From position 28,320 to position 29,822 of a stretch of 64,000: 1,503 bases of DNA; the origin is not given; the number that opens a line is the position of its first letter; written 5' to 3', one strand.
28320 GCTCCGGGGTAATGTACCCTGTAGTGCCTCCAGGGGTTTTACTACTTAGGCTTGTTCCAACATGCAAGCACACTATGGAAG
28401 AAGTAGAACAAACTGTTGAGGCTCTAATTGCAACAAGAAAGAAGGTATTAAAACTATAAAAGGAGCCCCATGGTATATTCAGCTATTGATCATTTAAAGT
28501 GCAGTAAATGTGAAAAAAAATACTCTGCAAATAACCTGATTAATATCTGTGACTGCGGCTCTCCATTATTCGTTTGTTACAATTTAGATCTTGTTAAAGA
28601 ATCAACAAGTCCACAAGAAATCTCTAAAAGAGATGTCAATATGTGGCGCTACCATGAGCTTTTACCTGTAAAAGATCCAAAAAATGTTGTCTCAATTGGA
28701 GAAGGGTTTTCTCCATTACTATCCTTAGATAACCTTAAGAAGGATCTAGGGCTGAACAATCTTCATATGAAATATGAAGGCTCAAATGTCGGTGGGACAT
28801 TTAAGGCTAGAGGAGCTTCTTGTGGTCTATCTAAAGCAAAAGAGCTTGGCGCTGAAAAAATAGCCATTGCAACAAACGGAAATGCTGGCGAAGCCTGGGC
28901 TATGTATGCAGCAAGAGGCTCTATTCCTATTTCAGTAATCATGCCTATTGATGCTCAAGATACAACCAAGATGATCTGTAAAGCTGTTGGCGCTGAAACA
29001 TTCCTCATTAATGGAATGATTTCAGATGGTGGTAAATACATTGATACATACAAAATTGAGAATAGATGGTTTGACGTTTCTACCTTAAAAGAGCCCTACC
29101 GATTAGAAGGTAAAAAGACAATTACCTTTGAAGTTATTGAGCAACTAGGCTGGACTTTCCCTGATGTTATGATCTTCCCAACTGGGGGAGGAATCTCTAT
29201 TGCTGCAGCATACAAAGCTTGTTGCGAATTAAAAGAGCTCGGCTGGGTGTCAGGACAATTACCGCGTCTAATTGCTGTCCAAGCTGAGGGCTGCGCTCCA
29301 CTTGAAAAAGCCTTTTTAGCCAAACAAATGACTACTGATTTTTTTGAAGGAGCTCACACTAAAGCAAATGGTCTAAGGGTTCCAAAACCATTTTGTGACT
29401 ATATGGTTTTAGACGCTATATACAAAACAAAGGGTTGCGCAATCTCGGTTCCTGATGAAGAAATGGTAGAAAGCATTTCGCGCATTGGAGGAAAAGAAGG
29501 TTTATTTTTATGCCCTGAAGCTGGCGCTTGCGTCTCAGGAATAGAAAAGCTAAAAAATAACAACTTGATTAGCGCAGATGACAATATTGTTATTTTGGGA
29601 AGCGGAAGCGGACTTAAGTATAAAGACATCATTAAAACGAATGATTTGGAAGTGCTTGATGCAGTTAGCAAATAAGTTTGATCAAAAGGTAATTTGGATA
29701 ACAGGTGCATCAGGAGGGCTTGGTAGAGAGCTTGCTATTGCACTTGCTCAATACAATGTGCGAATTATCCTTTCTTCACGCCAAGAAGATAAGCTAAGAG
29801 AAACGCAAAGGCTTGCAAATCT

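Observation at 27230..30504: SPT-like alpha-oxoamine synthase + ThrC-like PLP enzyme + SDR operon: candidate sphingoid/sulfonolipid (capnine-type) long-chain-base pathway in a chlamydial genome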

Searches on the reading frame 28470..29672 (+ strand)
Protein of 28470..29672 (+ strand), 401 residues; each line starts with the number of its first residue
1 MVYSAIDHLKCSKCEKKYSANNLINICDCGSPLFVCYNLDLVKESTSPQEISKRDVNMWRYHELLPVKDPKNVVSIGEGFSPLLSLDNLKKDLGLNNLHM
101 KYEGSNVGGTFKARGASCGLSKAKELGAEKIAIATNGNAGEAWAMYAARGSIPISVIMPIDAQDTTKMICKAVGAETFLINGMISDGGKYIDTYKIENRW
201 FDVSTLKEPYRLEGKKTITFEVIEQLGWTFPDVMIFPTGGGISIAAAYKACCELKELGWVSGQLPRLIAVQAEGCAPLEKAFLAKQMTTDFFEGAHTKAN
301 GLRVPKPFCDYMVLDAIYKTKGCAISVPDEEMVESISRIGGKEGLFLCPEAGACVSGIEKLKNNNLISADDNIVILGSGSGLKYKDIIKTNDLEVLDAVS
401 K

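Call 3: search_protein_families(library=pfam, proteins=[window:28470-29672:+])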
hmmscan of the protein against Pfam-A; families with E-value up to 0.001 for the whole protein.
window:28470-29672:+ (401 aa): 1 family
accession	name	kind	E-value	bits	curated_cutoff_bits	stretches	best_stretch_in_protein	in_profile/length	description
PF00291.31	PALP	-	4.7e-53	180.9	35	1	75-379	2-295/295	Pyridoxal-phosphate dependent enzyme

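Call 4: search_protein_families(library=ncbifam, proteins=[window:28470-29672:+], max_evalue=0.00001)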
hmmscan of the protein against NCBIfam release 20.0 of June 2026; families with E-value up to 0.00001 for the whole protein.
window:28470-29672:+ (401 aa): 31 families (the best 25 are shown)
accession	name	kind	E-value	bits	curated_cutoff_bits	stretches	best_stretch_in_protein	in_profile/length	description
NF006050.0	PRK08197.1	equivalog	2.8e-150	500.6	303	1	3-391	3-391/406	threonine synthase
NF004170.0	PRK05638.1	equivalog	4.7e-58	196.8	421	1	9-384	2-358/442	threonine synthase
NF006205.0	PRK08329.1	equivalog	1.2e-43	149.4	358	1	9-384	2-346/347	threonine synthase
TIGR00260.1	thrC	equivalog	4.3e-43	147.8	167.1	1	58-384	1-338/340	threonine synthase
NF004996.0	PRK06381.1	equivalog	5.9e-36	124.1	266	1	80-376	15-314/319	threonine synthase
NF005035.0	PRK06450.1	equivalog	1.6e-30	106.1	301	1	9-383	4-336/338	threonine synthase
TIGR03844.1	cysteate_syn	equivalog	1e-19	70.7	324.9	1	9-383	3-381/398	cysteate synthase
TIGR01127.1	ilvA_1Cterm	equivalog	6.4e-15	55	378.75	1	97-353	16-259/380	threonine ammonia-lyase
NF006094.0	PRK08246.1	subfamily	5.8e-14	52.2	331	1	82-286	25-214/310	serine/threonine dehydratase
NF006389.0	PRK08638.1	equivalog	8.2e-12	44.7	453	1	96-307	42-243/333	bifunctional threonine ammonia-lyase/L-serine ammonia-lyase TdcB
TIGR01136.1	cysKM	subfamily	5.4e-11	42.4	344.15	1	79-184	6-113/299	cysteine synthase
NF045641.2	BHydaspDhtseBhcB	equivalog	6.8e-11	41.8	550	1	82-376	22-300/312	beta-hydroxyaspartate dehydratase BhcB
TIGR01138.1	cysM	equivalog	7.2e-11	42.1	394.2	1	79-182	7-113/290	cysteine synthase B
NF008735.0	PRK11761.1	equivalog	3.9e-10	39.4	413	1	79-181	11-116/296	cysteine synthase CysM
NF005147.0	PRK06608.1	equivalog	9.2e-10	37.8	380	1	81-256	25-198/339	serine/threonine dehydratase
NF053679.1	CysteaSynCapA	equivalog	8.4e-09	34.7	600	1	79-390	15-320/329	cysteate synthase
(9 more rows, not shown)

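Call 7: find_homologous_proteins(query=window:28470-29672:+, max_evalue=1e-20)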
Query window:28470-29672:+ (401 aa): 8000 proteins with E <= 1e-20 among 8000 candidates; the best 120 are listed.
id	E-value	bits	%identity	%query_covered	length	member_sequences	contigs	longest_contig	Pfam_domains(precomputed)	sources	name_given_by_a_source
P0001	1.3e-246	836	90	100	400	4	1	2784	PF00291.32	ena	-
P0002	9.0e-213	725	76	100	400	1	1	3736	PF00291.32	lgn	-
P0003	2.1e-212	724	77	100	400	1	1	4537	PF00291.32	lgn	-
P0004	3.1e-207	707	78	99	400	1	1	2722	PF00291.32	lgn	-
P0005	1.1e-206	705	76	99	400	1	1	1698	PF00291.32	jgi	-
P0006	1.5e-205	701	74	100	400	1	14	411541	PF00291.32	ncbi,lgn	-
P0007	9.3e-203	692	74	100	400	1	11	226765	PF00291.32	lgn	-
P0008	2.0e-202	691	75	99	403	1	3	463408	PF00291.32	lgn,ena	-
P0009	5.2e-201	686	74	99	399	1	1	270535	PF00291.32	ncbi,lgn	-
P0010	1.3e-199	681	74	99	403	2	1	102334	PF00291.32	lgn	-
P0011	1.5e-196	671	73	99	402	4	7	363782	PF00291.32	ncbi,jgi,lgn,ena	-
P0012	3.3e-195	667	73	99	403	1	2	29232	PF00291.32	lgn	-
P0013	2.4e-194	664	72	99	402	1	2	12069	PF00291.32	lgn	-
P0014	6.1e-194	663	72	99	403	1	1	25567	PF00291.32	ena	-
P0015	9.7e-191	652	71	99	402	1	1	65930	PF00291.32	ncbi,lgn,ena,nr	ncbi:MAG: Threonine synthase [Chlamydiae bacterium]|nr:Threonine synthase [Chlamydiota bacterium]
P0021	3.0e-144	499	54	99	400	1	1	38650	PF00291.32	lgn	-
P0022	1.3e-143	497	55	99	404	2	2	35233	PF00291.32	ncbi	-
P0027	2.0e-140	487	56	99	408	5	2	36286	PF00291.32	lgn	-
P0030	5.8e-139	482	53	99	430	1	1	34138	PF00291.32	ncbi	ncbi:threonine synthase [Trichothermofontia sp.]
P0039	9.6e-129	448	51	98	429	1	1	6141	PF00291.32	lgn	-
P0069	8.7e-126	438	52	98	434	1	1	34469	PF00291.32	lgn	-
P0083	3.5e-125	436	47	97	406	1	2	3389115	PF00291.32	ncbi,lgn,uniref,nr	ncbi:threonine synthase [Geobacillus sp. BMUD]|uniref:threonine synthase n=1 Tax=Geobacillus TaxID=1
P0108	2.3e-124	434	51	98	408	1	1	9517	PF00291.32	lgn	-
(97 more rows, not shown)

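Call 9: find_encoding_contigs(protein=P0006, flank=10000, max_places=2)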
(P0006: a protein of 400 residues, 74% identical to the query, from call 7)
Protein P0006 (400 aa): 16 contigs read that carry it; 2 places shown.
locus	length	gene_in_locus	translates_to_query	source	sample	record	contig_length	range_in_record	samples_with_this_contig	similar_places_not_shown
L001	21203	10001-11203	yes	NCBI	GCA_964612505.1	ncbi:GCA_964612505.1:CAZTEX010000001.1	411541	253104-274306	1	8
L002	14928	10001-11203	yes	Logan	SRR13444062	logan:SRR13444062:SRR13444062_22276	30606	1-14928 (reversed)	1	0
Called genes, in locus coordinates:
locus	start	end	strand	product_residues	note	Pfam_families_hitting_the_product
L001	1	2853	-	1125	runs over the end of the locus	-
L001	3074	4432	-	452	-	PF00919:UPF0004, PF04055:Radical_SAM, PF18693:TRAM_2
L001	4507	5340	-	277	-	PF00793:DAHP_synth_1, PF03102:NeuB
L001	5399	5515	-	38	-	-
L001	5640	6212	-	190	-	PF00117:GATase, PF07722:Peptidase_C26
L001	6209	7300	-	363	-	PF01264:Chorismate_synt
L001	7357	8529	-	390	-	-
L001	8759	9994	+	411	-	PF00155:Aminotran_1_2, PF01212:Beta_elim_lyase (weak)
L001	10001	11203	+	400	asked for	PF00291:PALP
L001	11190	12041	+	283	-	PF23441:SDR (weak), PF00106:adh_short, PF08659:KR, PF13561:adh_short_C2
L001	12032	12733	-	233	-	PF14808:TMEM164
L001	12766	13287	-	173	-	PF01202:SKI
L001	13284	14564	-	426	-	PF00275:EPSP_synthase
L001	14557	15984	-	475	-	PF01487:DHquinase_I, PF08501:Shikimate_dh_N, PF01488:Shikimate_DH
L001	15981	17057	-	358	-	PF13685:Fe-ADH_2 (weak), PF01761:DHQ_synthase, PF24621:DHQS_C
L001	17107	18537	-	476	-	PF03448:MgtE_N, PF00571:CBS, PF01769:MgtE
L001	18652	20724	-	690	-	PF21033:RMD1-3 (faint), PF23914:TPR_CcmH_CycH (faint), PF06552:TOM20_plant (faint), PF13414:TPR_11 (faint), PF13431:TPR_17 (faint), PF13428:TPR_14 (faint), PF14559:TPR_19 (faint)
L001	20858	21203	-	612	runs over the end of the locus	-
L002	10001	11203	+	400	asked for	PF00291:PALP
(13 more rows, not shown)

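Call 10: find_encoding_contigs(protein=P0021, flank=10000, max_places=2)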
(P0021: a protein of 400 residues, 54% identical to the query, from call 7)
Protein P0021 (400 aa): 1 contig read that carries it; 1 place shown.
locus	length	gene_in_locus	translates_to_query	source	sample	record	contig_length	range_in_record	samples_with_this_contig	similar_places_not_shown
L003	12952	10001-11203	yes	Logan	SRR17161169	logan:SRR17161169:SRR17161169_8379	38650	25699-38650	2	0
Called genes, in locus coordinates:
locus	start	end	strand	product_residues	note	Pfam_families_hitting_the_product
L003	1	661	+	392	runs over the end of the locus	PF28597:T2SSF_N (weak), PF00482:T2SSF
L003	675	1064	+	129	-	PF07963:N_methyl (weak)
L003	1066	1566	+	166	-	-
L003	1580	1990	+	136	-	-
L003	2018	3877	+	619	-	PF03169:OPT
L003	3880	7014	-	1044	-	PF00873:ACR_tran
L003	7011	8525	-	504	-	-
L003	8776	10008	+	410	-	PF00155:Aminotran_1_2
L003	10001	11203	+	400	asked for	PF00291:PALP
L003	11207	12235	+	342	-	PF00903:Glyoxalase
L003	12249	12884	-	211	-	-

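Call 11: find_encoding_contigs(protein=P0069, flank=10000, max_places=2)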
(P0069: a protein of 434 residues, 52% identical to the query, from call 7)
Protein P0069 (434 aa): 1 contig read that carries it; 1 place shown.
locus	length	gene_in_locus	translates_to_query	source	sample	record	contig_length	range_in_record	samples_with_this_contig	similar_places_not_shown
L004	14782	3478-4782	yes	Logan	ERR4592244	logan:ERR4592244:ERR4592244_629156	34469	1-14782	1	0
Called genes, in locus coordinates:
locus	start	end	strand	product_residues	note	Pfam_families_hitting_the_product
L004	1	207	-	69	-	?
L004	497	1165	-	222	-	PF02492:cobW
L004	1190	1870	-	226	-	PF01730:UreF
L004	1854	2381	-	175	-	PF02814:UreE_N (faint), PF05194:UreE_C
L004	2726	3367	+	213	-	PF00196:GerE, PF04545:Sigma70_r4 (weak), PF08281:Sigma70_r4_2 (weak)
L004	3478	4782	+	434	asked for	PF00291:PALP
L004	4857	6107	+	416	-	PF00155:Aminotran_1_2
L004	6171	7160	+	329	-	PF00487:FA_desaturase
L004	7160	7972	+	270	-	PF00106:adh_short, PF08659:KR, PF13561:adh_short_C2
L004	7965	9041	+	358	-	PF00355:Rieske, PF19112:VanA_C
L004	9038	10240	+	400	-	PF00083:Sugar_tr (weak), PF07690:MFS_1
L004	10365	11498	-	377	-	-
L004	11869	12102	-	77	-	-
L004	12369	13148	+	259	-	PF21278:YlmH_1st, PF17774:YlmH_RBD, PF01479:S4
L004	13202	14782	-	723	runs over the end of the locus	PF02706:Wzz (weak), PF10609:ParA (faint)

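Call 13: search_solved_structures(query=window:28470-29672:+, max_evalue=1e-10, show_alignments=2)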
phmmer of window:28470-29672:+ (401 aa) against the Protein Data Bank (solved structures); distinct sequences matched with E-value up to 1e-10: 5.
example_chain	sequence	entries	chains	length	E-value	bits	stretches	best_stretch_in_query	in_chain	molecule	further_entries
6cgq_A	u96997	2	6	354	3.5e-39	138.3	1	59-385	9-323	Threonine synthase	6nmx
2zsj_A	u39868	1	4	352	4.4e-39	137.9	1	60-387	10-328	Threonine synthase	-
2d1f_A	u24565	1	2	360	2.5e-36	128.9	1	60-387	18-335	Threonine synthase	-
1uim_A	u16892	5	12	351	6.9e-35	124.1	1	59-383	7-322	Threonine Synthase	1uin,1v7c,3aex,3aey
1e5x_A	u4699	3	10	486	1.4e-29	106.7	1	58-385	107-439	THREONINE SYNTHASE | THREONINE SYNTHASE 1, CHLOROPLASTIC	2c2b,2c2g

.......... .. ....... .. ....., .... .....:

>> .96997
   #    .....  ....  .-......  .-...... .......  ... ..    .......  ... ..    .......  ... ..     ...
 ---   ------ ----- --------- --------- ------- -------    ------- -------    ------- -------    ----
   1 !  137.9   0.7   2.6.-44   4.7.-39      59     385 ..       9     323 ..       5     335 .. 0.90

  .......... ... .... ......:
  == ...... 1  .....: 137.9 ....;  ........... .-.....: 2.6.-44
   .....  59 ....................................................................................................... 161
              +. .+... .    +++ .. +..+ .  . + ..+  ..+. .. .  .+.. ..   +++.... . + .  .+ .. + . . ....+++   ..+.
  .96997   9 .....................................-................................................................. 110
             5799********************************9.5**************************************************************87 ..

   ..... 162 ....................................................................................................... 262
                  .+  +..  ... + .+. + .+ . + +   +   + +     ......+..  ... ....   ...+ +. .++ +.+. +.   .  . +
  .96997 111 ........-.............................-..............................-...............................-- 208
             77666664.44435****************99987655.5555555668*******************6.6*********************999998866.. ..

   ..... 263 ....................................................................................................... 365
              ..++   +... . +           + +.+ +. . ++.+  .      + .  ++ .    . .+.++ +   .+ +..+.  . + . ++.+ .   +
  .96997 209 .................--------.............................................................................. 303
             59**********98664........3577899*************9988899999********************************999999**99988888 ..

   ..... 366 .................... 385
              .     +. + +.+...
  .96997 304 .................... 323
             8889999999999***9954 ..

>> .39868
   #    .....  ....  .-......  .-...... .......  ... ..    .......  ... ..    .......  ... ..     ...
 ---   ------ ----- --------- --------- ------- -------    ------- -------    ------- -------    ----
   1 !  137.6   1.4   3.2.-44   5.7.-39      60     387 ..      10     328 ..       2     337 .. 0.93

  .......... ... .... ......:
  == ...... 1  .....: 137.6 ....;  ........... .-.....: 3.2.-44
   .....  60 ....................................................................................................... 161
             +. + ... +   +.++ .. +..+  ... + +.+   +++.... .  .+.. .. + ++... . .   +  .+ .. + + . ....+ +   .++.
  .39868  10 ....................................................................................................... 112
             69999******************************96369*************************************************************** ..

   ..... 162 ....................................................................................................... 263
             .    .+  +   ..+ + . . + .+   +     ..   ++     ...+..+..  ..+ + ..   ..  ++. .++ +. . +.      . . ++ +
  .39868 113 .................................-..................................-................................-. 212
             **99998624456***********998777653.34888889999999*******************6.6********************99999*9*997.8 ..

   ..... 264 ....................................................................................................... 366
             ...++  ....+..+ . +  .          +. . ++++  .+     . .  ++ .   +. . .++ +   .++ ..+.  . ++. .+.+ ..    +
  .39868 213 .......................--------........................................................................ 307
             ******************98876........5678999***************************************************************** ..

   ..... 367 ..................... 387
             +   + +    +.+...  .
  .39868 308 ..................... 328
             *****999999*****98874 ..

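Call 21: find_encoding_contigs(protein=P0083, flank=8000, max_places=1)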
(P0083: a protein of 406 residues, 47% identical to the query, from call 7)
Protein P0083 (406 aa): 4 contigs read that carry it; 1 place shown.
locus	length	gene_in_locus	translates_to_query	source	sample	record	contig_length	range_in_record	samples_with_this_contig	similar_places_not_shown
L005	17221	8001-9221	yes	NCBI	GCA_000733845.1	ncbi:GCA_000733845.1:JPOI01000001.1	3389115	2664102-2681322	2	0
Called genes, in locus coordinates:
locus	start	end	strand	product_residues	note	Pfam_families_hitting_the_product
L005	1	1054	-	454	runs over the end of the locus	PF17125:Methyltr_RsmF_N, PF01189:Methyltr_RsmB-F, PF17126:RsmF_methylt_CI, PF13636:Methyltranf_PUA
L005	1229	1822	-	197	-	PF02660:G3P_acyltransf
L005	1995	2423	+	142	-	PF02566:OsmC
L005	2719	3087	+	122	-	PF00543:P-II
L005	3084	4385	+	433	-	PF00909:Ammonium_transp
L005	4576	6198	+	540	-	PF00149:Metallophos, PF21953:NadN_nucleosid_C (faint), PF02872:5_nucleotid_C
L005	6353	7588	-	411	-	PF05343:Peptidase_M42 (faint), PF01546:Peptidase_M20, PF07687:M20_dimer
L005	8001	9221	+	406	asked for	PF00291:PALP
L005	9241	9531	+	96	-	PF12822:ECF_trnsprt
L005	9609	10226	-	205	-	PF00174:Oxidored_molyb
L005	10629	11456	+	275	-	PF06149:DUF969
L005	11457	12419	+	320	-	PF06166:DUF979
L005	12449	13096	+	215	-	PF01470:Peptidase_C15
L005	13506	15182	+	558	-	PF19510:DUF6044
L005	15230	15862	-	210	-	PF09997:DUF2238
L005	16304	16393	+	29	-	PF16935:Hol_Tox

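Call 22: find_encoding_contigs(protein=P0030, flank=8000, max_places=1)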
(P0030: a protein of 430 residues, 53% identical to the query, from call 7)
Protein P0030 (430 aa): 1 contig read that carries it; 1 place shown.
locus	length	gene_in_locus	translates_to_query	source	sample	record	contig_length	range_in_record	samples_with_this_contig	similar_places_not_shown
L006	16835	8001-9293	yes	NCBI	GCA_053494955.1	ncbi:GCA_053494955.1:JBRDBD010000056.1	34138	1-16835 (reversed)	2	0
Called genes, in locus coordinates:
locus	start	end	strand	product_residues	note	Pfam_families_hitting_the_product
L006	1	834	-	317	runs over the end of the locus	PF01209:Ubie_methyltran, PF00891:Methyltransf_2 (weak), PF05175:MTS, PF13489:Methyltransf_23, PF13847:Methyltransf_31, PF08241:Methyltransf_11, PF08242:Methyltransf_12, PF13649:Methyltransf_25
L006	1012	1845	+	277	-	PF05685:Uma2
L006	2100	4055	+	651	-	PF13604:AAA_30 (faint), PF00005:ABC_tran, PF13304:AAA_21, PF13732:DrrA1-3_C (faint), PF00005:ABC_tran, PF13304:AAA_21 (weak)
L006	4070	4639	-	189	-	PF00990:GGDEF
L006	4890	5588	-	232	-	PF00677:Lum_binding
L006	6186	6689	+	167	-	PF02577:BFN_dom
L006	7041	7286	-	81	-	PF00005:ABC_tran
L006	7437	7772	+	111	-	-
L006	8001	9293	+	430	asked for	PF00291:PALP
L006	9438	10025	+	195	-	-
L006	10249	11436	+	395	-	PF01656:CbiA (faint), PF02374:ArsA_ATPase, PF17886:ArsA_HSP20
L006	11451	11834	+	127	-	-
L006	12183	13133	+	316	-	PF13413:HTH_25, PF13464:RodZ_C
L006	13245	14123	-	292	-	PF00005:ABC_tran, PF13304:AAA_21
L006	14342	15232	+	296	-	PF00809:Pterin_bind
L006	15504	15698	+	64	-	-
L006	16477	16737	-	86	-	-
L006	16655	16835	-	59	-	?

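Call 30: find_related_loci(query=A1, collection=genome_contigs, flank=10000)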
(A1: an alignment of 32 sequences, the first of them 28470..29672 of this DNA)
Query A1 (401 aa) in genome_contigs; peptide patterns used: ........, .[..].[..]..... (x = any residue, [..] = any of these).
90 stretches matched a pattern; 13 encode a relative of the query (tblastn E <= 1e-3); 13 distinct loci.
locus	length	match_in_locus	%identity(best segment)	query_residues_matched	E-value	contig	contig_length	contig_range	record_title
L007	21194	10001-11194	74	1-398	0e+0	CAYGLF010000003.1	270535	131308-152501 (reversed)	MAG TPA_asm: uncultured bacterium isolate ERP117304_co1_173 genome assembly, contig: NODE_48_length_270535_cov_15.168338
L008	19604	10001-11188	75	3-398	0e+0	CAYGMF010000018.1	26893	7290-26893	MAG TPA_asm: uncultured bacterium isolate ERP117304_co1_136 genome assembly, contig: NODE_1901_length_26893_cov_40.33117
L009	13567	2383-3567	71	3-397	0e+0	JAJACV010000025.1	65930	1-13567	MAG: Chlamydiae bacterium isolate O_S4.2_7 S4CHLAM7_25, whole genome shotgun sequence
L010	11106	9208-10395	70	3-398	0e+0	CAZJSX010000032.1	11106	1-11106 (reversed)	MAG TPA_asm: uncultured bacterium isolate SRP287051_co1_161 genome assembly, contig: NODE_7680_length_11106_cov_4.879558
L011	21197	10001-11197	74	1-399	0e+0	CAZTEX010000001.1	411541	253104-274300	MAG TPA_asm: uncultured bacterium isolate SRP301943_co3_22 genome assembly, contig: NODE_1_length_411541_cov_40.255916,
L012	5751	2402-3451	65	3-352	6e-163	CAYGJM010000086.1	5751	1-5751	MAG TPA_asm: uncultured bacterium isolate ERP116193_co2_14 genome assembly, contig: NODE_32641_length_5751_cov_3.691889,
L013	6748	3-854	82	116-399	6e-161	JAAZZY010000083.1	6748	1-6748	MAG: Chlamydiia bacterium isolate bin105s NODE_83_length_6748_cov_4.285223, whole genome shotgun sequence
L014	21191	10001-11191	55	1-396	3e-154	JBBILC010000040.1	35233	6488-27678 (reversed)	MAG: Coleofasciculaceae cyanobacterium bin_20 isolate PGF172224_bin_20 NODE_941_length_35233_cov_6.056342, whole genome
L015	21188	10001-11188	54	1-396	6e-151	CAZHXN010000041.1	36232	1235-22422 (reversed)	MAG TPA_asm: uncultured bacterium isolate binchicken_co135_196 genome assembly, contig: NODE_2252_length_36232_cov_3.599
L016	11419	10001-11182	54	3-396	1e-142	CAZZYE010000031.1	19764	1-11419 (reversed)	MAG: uncultured Stigonema sp. isolate Brown_Z.bin.1 genome assembly, contig: NODE_616_length_19764_cov_8.173626, whole g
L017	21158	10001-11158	52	4-388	1e-134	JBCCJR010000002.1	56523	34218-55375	MAG: Cyanobacteria bacterium P01_C01_bin.118 k141_1345281_length_56523_cov_61.1100, whole genome shotgun sequence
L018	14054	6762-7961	48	4-401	6e-121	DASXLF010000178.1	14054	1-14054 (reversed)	MAG TPA_asm: Steroidobacteraceae bacterium isolate SMAG_U5295 k141_155948, whole genome shotgun sequence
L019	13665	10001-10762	43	1-398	1e-36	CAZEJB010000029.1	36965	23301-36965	MAG TPA_asm: uncultured Planctomycetales bacterium isolate binchicken_co199_143 genome assembly, contig: NODE_1058_lengt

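Call 33: find_encoding_contigs(protein=P0022, flank=10000, max_places=1)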
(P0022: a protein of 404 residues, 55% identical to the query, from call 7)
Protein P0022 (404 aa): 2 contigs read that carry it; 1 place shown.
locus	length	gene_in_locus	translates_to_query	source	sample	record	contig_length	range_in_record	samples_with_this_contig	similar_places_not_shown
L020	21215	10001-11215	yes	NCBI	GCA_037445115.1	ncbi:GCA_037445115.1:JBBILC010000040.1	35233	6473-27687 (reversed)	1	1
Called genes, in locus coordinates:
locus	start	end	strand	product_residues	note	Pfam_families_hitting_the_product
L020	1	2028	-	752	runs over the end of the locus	PF05226:CHASE2, PF00211:Guanylate_cyc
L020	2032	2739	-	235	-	PF06051:DUF928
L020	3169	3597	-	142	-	PF27527:Y2009_N, PF27515:Ssl2009_C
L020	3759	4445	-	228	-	PF13489:Methyltransf_23, PF08241:Methyltransf_11, PF08242:Methyltransf_12, PF13649:Methyltransf_25, PF13847:Methyltransf_31, PF07109:Mg-por_mtran_C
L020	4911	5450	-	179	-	PF09367:CpeS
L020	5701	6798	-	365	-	PF01551:Peptidase_M23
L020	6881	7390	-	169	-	PF00999:Na_H_Exchanger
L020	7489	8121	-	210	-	PF00999:Na_H_Exchanger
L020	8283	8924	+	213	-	PF02570:CbiC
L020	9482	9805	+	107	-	-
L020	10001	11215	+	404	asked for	PF00291:PALP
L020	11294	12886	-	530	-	PF13231:PMT_2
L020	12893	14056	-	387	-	PF00155:Aminotran_1_2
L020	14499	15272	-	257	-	PF04012:PspA_IM30, PF27865:CHP04376 (weak)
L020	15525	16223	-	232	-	PF04012:PspA_IM30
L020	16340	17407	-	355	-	-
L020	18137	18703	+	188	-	PF05258:DciA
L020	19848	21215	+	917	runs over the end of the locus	-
